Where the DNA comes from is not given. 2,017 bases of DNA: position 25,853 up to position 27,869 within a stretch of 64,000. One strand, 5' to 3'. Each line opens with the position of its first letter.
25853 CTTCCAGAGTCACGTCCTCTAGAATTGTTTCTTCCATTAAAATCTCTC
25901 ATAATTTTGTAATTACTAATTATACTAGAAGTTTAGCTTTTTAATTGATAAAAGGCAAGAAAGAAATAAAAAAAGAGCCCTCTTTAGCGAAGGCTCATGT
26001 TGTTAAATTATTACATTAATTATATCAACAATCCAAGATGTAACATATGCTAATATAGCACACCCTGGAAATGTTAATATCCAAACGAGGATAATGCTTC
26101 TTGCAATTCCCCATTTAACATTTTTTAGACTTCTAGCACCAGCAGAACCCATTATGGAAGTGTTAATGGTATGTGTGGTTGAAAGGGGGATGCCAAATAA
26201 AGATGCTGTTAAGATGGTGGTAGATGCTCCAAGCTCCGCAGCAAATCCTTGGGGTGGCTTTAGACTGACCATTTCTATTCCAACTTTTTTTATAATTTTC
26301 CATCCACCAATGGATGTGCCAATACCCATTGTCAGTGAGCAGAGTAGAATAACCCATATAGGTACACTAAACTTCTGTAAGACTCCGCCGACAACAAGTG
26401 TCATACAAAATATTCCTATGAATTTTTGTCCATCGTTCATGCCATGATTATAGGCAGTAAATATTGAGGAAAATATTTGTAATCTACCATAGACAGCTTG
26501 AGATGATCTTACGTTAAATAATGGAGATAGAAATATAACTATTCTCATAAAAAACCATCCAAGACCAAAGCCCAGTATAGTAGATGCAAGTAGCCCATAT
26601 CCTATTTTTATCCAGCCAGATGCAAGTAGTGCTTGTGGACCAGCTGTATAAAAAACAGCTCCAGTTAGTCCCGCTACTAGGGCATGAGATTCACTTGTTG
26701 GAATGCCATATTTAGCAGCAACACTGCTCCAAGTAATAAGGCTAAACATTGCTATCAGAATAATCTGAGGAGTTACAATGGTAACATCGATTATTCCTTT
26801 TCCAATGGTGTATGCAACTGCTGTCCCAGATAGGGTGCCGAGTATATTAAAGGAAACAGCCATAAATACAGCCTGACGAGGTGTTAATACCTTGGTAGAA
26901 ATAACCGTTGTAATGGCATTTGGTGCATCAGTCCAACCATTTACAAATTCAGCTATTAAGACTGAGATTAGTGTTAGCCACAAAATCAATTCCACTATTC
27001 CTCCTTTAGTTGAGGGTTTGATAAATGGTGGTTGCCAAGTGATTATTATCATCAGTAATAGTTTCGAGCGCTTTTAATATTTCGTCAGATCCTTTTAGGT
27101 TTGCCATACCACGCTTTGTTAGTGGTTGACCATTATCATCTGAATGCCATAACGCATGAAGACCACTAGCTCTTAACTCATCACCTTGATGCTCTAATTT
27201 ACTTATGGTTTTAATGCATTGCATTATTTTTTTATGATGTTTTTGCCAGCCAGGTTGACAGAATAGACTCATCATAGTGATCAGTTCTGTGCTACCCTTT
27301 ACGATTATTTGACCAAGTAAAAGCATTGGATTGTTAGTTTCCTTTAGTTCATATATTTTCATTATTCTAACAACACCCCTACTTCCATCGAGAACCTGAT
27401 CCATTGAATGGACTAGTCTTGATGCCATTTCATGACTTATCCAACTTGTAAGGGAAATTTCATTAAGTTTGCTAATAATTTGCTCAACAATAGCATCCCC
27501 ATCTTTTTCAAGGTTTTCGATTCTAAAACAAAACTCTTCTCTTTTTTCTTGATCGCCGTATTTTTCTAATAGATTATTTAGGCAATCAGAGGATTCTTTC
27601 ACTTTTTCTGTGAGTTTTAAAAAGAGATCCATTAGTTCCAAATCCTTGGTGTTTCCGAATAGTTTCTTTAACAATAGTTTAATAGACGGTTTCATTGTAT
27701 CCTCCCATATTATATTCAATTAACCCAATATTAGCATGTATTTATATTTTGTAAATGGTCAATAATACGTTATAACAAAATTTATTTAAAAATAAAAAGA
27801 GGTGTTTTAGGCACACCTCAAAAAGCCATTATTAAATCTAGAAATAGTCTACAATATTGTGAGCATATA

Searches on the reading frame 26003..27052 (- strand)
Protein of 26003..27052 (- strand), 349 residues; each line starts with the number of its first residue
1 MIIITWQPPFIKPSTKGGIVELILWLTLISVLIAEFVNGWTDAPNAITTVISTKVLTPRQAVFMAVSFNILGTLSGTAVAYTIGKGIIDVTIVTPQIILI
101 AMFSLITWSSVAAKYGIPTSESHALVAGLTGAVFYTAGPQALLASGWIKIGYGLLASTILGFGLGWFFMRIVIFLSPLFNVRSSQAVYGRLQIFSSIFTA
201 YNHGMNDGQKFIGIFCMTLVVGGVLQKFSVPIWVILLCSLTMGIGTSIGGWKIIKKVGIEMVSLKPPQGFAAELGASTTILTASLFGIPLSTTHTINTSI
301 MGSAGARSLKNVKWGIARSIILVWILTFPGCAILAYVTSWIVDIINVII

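Call 39: search_protein_families(library=pfam, proteins=[window:26003-27052:-], max_evalue=0.001)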
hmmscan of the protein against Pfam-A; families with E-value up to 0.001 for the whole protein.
window:26003-27052:- (349 aa): 1 family
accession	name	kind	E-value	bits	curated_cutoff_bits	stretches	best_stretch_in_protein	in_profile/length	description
PF01384.25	PHO4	-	9.1e-77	258.8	33.7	1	38-335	1-350/350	Phosphate transporter family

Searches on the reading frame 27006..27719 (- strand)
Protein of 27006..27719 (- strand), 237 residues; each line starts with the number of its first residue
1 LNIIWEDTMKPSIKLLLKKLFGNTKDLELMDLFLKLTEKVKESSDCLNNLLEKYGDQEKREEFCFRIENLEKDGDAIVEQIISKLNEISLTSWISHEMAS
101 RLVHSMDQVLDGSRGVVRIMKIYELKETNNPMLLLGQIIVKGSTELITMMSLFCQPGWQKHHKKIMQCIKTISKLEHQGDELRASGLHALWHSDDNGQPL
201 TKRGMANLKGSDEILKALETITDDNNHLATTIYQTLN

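Call 39: search_protein_families(library=pfam, proteins=[window:27006-27719:-], max_evalue=0.001)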
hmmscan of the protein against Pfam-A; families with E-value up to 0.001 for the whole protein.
window:27006-27719:- (237 aa): 1 family
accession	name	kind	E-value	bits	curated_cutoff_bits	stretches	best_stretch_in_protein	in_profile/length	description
PF01865.21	PhoU_div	-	6.1e-15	55.6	24.4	1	19-232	3-208/214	Protein of unknown function DUF47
